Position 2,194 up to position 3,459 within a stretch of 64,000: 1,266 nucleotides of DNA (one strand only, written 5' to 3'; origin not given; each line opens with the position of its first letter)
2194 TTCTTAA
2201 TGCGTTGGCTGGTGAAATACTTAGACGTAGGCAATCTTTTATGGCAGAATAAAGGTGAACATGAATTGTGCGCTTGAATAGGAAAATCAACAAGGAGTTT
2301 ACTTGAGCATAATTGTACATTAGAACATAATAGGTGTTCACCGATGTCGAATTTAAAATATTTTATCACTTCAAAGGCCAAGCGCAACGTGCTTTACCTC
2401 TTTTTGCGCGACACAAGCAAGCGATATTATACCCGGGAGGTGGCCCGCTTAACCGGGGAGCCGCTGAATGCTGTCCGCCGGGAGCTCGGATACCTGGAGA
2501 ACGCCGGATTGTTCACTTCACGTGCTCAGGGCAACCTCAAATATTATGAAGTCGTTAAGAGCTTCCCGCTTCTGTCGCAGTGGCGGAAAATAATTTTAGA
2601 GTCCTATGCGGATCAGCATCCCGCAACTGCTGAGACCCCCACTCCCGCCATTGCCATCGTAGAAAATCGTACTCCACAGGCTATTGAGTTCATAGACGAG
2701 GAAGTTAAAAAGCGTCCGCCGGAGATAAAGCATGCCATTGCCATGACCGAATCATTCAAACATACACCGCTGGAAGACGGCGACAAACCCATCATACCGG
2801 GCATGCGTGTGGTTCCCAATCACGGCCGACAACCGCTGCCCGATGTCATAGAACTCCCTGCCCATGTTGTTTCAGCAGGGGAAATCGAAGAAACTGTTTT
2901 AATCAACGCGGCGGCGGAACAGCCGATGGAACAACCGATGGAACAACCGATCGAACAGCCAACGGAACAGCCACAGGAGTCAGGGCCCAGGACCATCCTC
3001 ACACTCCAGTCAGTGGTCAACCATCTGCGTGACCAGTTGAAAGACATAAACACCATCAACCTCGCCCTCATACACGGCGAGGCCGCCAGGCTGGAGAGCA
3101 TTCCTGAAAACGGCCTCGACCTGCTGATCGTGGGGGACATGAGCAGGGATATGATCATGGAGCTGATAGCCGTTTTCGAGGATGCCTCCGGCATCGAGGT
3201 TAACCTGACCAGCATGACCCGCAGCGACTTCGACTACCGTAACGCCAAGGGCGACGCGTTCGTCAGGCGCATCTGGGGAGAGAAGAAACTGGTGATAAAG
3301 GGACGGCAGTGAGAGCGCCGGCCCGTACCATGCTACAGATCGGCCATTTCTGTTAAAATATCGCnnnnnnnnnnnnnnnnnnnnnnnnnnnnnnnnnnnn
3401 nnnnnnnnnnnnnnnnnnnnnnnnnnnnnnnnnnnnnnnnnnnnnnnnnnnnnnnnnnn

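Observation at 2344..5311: wHTH plus degenerate nucleotidyltransferase-fold protein next to a tandem double-patatin phospholipase at the AT-island boundary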

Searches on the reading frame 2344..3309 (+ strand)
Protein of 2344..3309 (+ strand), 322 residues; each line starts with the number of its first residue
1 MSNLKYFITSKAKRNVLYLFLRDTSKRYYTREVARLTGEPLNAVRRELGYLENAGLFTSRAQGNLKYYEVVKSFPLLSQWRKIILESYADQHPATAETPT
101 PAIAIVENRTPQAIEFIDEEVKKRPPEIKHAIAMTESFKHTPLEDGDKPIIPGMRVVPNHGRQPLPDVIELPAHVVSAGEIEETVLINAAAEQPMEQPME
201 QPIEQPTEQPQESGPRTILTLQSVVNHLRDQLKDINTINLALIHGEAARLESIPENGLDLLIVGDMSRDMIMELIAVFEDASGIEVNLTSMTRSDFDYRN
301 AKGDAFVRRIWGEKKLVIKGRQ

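Call 3: search_protein_families(library=pfam, proteins=[window:2344-3309:+], max_evalue=1)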
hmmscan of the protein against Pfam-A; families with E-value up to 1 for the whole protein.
window:2344-3309:+ (322 aa): 3 families
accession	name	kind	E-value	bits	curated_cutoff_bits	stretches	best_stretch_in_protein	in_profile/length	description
PF04886.17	PT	-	0.015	15.3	26.2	1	193-211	17-35/36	PT disordered repeat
PF16197.11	KAsynt_C_assoc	-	0.053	14.4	33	1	72-141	30-99/111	Ketoacyl-synthetase C-terminal extension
PF10007.15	DUF2250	-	0.059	13.9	24.4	1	23-68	18-63/93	Uncharacterized protein conserved in archaea (DUF2250)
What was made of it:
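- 2608..2985 (+): Gene 1 disordered linker of variable length (residues about 89-214), including EQP(M/I/T) repeats. Weak PT-repeat hit (call 3).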

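Call 4: search_protein_families(library=padloc, proteins=[window:2344-3309:+], max_evalue=1)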
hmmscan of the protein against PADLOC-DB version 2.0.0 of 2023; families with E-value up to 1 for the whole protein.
window:2344-3309:+ (322 aa): 9 families
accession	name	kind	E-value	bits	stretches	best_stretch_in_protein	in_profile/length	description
PDLC04368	PDC-M05A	-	2.9e-27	93.8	2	223-321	91-191/201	-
PDLC04372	PDC-M05A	-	1.4e-12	46.2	2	227-321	64-160/167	-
PDLC04370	PDC-M05A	-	1.8e-11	42.3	2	215-300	83-173/194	-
PDLC04369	PDC-M05A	-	4.9e-11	40.6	2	222-321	89-187/201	-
PDLC04371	PDC-M05A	-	3.2e-06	24.9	1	8-66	28-86/211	-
PDLC01438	Csa3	-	0.0053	14.8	1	10-91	147-216/305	"CAS-I,CAS-II,CAS-III,CAS-IV,CAS-V,CAS-VI; associated_signaling"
PDLC01720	Csa3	-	0.015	13.8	1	21-90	34-94/118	Csa3_1_CAS-I-II-III-IV-V-VI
PDLC01857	CARF3--CARF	-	0.015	12.9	1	25-70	141-185/201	-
PDLC02863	DpdF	-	0.032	11.1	1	25-61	261-300/488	DpdF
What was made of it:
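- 2986..3312 (+): Gene 1 minimal nucleotidyltransferase (MNT)-like domain (residues 215-322) with degenerate catalytic motifs: G245-E246 (3076-3081) in place of G-S, and G257-L-D259 (3112-3120) in place of D-x-D. PADLOC PDC-M05A E 2.9e-27 (call 4).
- On CBASS: Gene 1 hits no PADLOC CBASS cyclase model and no Pfam CD-NTase family (calls 3, 4).
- On MNT-HEPN toxin-antitoxin (PDC-M05): PDLC04368 E 2.9e-27, plus four further M05A models (call 4).
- Closest known: MNT-HEPN toxin-antitoxin modules. Same: Gene 1 matches the M05A models over both its wHTH and its MNT domain (E 2.9e-27, call 4).
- PDC-M05A E 2.9e-27 (call 4).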

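Call 5: search_protein_families(library=ncbifam, proteins=[window:2344-3309:+], max_evalue=1)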
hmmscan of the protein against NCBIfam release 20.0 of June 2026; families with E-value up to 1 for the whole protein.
window:2344-3309:+ (322 aa): 1 family
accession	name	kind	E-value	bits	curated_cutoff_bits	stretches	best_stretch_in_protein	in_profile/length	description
NF033788.1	HTH_metalloreg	subfamily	0.0033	17.2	55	1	23-71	23-69/77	metalloregulator ArsR/SmtB family transcription factor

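Call 8: search_solved_structures(query=window:2344-3309:+, max_evalue=10, show_alignments=2)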
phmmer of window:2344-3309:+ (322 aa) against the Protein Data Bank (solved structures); distinct sequences matched with E-value up to 10: 0.

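Call 13: find_homologous_proteins(query=window:2344-3309:+, max_evalue=0.001)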
Query window:2344-3309:+ (322 aa): 255 proteins with E <= 0.001 among 3320 candidates; the best 120 are listed.
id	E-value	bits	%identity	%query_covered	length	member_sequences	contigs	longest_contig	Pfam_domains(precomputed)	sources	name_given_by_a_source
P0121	1.2e-190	650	91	100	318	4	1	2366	-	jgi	-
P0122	7.2e-189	645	91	100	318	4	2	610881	-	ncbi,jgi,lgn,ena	ncbi:MAG: hypothetical protein WC169_08960 [Dehalococcoidia bacterium]|jgi:DNA-binding transcription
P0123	4.2e-184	629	88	100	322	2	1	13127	-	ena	-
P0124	8.4e-171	585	83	100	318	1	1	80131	-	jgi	jgi:DNA-binding transcriptional ArsR family regulator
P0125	7.0e-165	566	79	100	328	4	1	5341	-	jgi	-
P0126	2.3e-163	561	81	100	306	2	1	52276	-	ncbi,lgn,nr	ncbi:MAG: hypothetical protein JW901_02620 [Dehalococcoidia bacterium]|nr:hypothetical protein [Deha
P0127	1.7e-162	558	81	100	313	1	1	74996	-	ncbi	-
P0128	9.3e-161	552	80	100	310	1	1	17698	-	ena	-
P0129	2.5e-160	551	80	100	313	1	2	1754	-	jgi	jgi:predicted nucleotidyltransferase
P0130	2.8e-160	551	80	100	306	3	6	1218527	-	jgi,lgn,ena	-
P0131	1.9e-159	548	77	100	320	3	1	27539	-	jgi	-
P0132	1.3e-133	463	70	100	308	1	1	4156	-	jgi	jgi:predicted nucleotidyltransferase/DNA-binding transcriptional ArsR family regulator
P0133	2.7e-129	449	67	100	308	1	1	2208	-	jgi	-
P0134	3.2e-129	449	67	100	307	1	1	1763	-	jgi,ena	-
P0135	1.7e-127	443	68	100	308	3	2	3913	-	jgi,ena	-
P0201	3.6e-71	258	44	100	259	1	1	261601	-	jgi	jgi:DNA-binding transcriptional ArsR family regulator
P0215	6.2e-69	251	57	32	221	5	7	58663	-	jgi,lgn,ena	jgi:predicted transcriptional regulator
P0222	7.0e-68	247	54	33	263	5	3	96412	-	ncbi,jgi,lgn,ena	-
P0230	2.2e-66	242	45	100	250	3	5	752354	-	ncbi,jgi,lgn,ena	jgi:hypothetical protein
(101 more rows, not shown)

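Call 24: find_encoding_contigs(protein=P0230, flank=6000, max_places=2)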
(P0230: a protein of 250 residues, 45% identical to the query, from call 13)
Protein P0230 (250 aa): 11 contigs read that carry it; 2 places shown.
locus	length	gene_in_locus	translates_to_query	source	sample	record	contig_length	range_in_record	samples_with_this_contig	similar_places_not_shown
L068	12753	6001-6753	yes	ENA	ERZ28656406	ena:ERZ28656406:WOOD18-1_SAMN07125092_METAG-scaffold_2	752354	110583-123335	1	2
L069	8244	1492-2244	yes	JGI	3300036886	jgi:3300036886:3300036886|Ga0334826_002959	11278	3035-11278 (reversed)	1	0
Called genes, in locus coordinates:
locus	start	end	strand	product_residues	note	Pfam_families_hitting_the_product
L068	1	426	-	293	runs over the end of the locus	PF01297:ZnuA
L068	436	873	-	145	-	PF01475:FUR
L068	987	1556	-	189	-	PF01613:Flavin_Reduct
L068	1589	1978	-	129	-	PF08327:AHSA1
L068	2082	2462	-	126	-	-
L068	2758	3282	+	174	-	-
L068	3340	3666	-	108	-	-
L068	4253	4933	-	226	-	-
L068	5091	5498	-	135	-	-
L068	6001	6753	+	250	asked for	-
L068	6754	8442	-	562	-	PF18920:DUF5671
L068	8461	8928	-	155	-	-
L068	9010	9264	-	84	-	-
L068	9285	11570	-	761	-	PF00270:DEAD, PF04851:ResIII, PF00271:Helicase_C, PF22982:WHD_HRQ1, PF09369:MZB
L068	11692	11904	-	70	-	PF04456:DUF503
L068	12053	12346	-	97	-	PF13451:zf_Tbcl, PF23477:zf_Tbcl_2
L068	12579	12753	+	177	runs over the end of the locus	PF07291:MauE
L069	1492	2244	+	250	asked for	-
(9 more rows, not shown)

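Call 25: find_encoding_contigs(protein=P0201, flank=6000, max_places=1)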
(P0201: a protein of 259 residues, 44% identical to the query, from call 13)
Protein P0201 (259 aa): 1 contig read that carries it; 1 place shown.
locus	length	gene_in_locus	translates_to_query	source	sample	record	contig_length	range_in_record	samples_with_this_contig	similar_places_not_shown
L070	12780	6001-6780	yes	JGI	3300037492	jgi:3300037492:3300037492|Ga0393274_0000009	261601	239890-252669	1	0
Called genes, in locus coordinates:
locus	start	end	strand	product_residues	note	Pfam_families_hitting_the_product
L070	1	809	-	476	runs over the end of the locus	PF02525:Flavodoxin_2, PF03358:FMN_red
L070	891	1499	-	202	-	-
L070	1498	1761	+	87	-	-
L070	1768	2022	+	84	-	-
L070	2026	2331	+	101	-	-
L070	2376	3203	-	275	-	PF00950:ABC-3, PF01032:FecCD (weak)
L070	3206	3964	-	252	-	PF00005:ABC_tran, PF02463:SMC_N, PF13304:AAA_21 (weak)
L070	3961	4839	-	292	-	PF01297:ZnuA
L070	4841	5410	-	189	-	PF01613:Flavin_Reduct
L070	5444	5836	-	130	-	PF08327:AHSA1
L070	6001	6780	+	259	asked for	-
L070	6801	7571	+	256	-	-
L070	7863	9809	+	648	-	PF01734:Patatin (faint)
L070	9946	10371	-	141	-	-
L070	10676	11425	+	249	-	PF00497:SBP_bac_3, PF10613:Lig_chan-Glu_bd (weak), PF09084:NMT1 (faint)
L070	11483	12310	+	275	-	PF00528:BPD_transp_1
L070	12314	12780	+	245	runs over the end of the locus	PF02463:SMC_N (weak), PF13476:AAA_23 (weak), PF20703:nSTAND1 (weak), PF13191:AAA_16 (faint), PF00005:ABC_tran, PF09818:ABC_ATPase (faint), PF13304:AAA_21 (weak)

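Call 26: find_encoding_contigs(protein=P0222, flank=6000, max_places=2)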
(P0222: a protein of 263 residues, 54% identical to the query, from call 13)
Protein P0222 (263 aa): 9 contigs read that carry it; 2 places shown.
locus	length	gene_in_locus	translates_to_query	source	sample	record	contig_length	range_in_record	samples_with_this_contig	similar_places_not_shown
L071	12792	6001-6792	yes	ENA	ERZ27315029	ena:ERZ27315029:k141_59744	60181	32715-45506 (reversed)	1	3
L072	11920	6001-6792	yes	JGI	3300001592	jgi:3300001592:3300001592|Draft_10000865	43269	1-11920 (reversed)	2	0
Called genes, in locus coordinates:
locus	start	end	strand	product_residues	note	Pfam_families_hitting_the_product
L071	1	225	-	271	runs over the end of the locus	PF01790:LGT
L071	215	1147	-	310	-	PF02881:SRP54_N, PF13604:AAA_30 (weak), PF00005:ABC_tran (weak), PF00448:SRP54, PF13401:AAA_22 (faint)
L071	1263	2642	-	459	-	PF02525:Flavodoxin_2, PF03358:FMN_red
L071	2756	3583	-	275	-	PF00950:ABC-3, PF01032:FecCD (faint)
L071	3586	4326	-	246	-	PF00005:ABC_tran, PF02463:SMC_N, PF13304:AAA_21 (weak)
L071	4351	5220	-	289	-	PF01297:ZnuA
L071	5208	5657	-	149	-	PF01475:FUR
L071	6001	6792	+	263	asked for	-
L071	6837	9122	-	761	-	PF00270:DEAD, PF04851:ResIII (weak), PF00271:Helicase_C, PF22982:WHD_HRQ1, PF09369:MZB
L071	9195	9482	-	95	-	PF04456:DUF503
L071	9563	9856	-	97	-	PF13451:zf_Tbcl, PF23477:zf_Tbcl_2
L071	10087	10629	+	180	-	PF07291:MauE, PF07681:DoxX (weak)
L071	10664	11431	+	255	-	PF17963:Big_9 (weak), PF18911:PKD_4, PF00801:PKD (weak), PF05345:He_PIG (faint), PF22352:K319L-like_PKD (weak)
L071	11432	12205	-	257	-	PF27030:AbpE_bact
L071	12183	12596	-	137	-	PF09383:NIL, PF12838:Fer4_7 (weak), PF13187:Fer4_9, PF00037:Fer4, PF13237:Fer4_10, PF14697:Fer4_21, PF12838:Fer4_7, PF00037:Fer4 (weak), +4 more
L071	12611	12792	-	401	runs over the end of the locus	PF01837:HcyBio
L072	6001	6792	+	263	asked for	-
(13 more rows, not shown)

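Call 27: find_encoding_contigs(protein=P0215, flank=6000, max_places=2)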
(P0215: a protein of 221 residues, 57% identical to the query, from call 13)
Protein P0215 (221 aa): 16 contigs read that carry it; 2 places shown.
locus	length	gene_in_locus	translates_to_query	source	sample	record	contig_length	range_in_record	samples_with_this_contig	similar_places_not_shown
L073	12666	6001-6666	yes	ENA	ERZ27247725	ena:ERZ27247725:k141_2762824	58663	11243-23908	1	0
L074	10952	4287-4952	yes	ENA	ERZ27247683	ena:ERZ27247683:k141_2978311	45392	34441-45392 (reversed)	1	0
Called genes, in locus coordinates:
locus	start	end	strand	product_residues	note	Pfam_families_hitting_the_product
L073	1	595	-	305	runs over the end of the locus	PF02881:SRP54_N, PF13604:AAA_30 (weak), PF00448:SRP54, PF13401:AAA_22 (weak)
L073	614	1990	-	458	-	PF02525:Flavodoxin_2, PF03358:FMN_red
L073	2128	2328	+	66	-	-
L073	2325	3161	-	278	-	PF00950:ABC-3, PF01032:FecCD (weak)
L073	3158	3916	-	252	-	PF00005:ABC_tran, PF02463:SMC_N, PF13304:AAA_21 (weak)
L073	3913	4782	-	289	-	PF01297:ZnuA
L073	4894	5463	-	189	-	PF01613:Flavin_Reduct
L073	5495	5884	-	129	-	PF08327:AHSA1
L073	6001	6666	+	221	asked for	-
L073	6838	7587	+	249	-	PF00497:SBP_bac_3, PF10613:Lig_chan-Glu_bd (weak)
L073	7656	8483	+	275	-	PF00528:BPD_transp_1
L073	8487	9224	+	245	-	PF13191:AAA_16 (faint), PF20703:nSTAND1 (faint), PF00005:ABC_tran, PF02463:SMC_N, PF09818:ABC_ATPase (faint), PF13304:AAA_21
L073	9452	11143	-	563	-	PF18920:DUF5671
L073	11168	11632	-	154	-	-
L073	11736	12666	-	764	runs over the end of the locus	PF00270:DEAD, PF04851:ResIII (weak), PF00271:Helicase_C, PF22982:WHD_HRQ1, PF09369:MZB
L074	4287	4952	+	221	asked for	-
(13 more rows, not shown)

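Call 32: search_protein_families(library=pfam, proteins=[L070:6801-7568:+, L070:9946-10368:-, L068:6754-8439:-, L068:5091-5495:-], max_evalue=0.1)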
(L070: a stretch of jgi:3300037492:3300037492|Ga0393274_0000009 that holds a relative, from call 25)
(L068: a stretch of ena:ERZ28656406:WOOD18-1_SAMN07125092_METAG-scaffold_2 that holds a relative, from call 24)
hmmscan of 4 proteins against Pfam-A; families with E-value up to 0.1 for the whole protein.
L070:6801-7568:+ (256 aa): 2 families
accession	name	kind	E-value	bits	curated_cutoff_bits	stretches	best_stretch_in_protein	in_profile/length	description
PF01844.29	HNH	-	0.021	15.4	21.4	1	186-220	12-43/47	HNH endonuclease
PF14122.12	YokU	-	0.078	13.4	27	0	153-177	22-46/87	YokU-like protein, putative antitoxin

L070:9946-10368:- (140 aa): 0 families

L068:6754-8439:- (561 aa): 1 family
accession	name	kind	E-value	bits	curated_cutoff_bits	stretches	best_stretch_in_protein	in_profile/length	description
PF18920.5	DUF5671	-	4.5e-48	162.9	28.4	4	5-114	1-106/132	Domain of unknown function (DUF5671)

L068:5091-5495:- (134 aa): 2 families
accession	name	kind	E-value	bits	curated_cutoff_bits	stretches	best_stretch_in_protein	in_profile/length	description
PF23636.1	DUF7144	-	0.037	14.6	27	1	64-120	8-69/115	Domain of unknown function (DUF7144)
PF12576.13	DUF3754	-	0.096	13.1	27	0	61-126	57-123/137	Protein of unknown function (DUF3754)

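Call 40: predict_structure(alignment_id=A2)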
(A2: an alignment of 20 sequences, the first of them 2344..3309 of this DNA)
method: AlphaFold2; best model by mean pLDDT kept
length: 322 residues; sequences in the alignment: 20
mean_pLDDT: 54.4   pTM: 0.31
mean pLDDT of the five models: 54.4, 52.9, 52.8, 51.6, 50.4
residues with pLDDT >= 90: 44; 70-90: 36; 50-70: 48; < 50: 194
segments of 3 or more residues with pLDDT < 50: 1-3, 92-149, 151-222, 237-260, 263-265, 290-304, 306-322
pLDDT, mean of each block of 10 residues (from residue 1): 57 90 91 93 92 90 90 85 77 39 34 37 38 36 40 42 41 35 36 40 36 38 51 48 38 43 54 68 57 44 48 40 28
secondary structure, 60 per line:
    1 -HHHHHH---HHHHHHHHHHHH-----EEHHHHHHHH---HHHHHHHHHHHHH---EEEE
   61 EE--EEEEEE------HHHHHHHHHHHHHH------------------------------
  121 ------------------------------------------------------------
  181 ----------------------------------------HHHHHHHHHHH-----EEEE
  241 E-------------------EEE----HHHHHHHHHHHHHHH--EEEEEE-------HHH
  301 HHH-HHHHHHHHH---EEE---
elements in order: H2-7 H11-22 H30-37 H41-53 E57-62 E65-70 H77-90 H221-231 E237-241 E261-263 H268-282 E285-290 H298-303 H305-313 E317-319
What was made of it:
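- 2608..2985 (+): pLDDT below 50 (call 40).
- Checked: The N-terminal winged helix is modelled at pLDDT about 90 with H-H-H-E-E topology (call 40).
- The AF2 model of the gene 1 C-terminal domain is of low confidence (call 40).
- Tried and rejected: The AF2 model of gene 1 is reliable only for the wHTH; the C-terminal domain has pLDDT 40-68 (call 40).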
